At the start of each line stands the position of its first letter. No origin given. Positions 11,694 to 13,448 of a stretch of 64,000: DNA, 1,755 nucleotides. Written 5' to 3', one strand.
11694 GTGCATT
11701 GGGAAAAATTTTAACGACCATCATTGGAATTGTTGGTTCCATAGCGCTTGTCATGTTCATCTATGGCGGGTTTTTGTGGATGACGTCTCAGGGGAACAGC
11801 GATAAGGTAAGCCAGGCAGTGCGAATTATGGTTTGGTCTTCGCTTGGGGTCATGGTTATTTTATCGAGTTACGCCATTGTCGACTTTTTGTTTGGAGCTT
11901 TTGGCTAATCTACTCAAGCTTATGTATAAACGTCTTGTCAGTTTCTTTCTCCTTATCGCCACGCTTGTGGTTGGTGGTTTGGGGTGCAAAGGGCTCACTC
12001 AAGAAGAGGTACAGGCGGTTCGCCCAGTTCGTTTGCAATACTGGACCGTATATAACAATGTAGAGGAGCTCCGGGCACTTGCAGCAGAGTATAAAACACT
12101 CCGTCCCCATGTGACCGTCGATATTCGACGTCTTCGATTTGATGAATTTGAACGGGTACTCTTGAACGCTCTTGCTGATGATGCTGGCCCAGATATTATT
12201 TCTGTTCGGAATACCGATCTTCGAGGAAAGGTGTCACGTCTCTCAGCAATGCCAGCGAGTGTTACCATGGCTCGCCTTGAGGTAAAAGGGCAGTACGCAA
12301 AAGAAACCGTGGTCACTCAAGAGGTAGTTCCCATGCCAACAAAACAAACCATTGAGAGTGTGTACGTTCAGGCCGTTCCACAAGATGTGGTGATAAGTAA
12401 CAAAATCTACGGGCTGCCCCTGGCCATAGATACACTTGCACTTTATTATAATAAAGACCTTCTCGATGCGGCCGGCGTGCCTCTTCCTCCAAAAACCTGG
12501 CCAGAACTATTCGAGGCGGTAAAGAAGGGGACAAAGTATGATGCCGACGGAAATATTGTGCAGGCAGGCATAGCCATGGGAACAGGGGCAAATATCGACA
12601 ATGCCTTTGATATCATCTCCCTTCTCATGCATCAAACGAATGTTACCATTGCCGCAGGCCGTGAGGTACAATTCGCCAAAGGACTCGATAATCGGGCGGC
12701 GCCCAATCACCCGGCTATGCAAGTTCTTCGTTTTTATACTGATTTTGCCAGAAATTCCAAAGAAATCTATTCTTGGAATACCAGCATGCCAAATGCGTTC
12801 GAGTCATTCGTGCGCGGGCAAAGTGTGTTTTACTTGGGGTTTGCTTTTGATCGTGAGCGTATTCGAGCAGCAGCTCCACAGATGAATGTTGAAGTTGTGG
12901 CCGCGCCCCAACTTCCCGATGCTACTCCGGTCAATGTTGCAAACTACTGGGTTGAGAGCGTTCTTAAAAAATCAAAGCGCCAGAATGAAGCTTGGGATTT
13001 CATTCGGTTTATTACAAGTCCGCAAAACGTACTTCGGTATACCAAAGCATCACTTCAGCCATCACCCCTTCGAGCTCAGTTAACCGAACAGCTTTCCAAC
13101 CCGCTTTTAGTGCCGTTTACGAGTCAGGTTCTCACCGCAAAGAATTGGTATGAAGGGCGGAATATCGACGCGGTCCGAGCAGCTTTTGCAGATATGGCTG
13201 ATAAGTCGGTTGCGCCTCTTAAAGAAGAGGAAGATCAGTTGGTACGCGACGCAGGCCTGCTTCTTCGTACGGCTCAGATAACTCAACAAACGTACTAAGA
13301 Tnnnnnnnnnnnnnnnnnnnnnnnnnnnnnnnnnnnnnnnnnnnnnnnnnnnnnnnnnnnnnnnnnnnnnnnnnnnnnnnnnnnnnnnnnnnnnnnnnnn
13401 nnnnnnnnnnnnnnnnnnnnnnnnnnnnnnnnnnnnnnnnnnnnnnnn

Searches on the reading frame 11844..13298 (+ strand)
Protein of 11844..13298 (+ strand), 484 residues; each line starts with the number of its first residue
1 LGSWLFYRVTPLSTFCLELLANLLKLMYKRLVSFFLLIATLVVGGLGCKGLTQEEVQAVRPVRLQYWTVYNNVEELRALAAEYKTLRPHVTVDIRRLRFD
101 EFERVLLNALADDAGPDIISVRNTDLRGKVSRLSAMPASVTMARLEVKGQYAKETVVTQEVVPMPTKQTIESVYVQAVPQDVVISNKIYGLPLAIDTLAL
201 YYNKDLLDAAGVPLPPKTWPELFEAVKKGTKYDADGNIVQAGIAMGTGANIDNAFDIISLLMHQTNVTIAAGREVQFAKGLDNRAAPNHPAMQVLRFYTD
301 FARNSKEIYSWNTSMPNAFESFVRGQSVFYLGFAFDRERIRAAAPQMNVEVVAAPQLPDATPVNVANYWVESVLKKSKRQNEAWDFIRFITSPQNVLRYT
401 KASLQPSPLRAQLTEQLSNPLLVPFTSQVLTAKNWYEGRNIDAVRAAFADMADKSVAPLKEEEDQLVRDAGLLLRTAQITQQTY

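Call 59: search_protein_families(library=pfam, proteins=[window:11844-13298:+], max_evalue=0.00001)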
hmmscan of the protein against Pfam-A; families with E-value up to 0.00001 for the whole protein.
window:11844-13298:+ (484 aa): 2 families
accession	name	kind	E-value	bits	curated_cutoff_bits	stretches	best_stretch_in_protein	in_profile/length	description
PF01547.30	SBP_bac_1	-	1.3e-23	84.9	26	1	75-395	9-305/307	Bacterial extracellular solute-binding protein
PF13416.11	SBP_bac_8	-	8.1e-23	82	27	1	162-416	60-270/279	Bacterial extracellular solute-binding protein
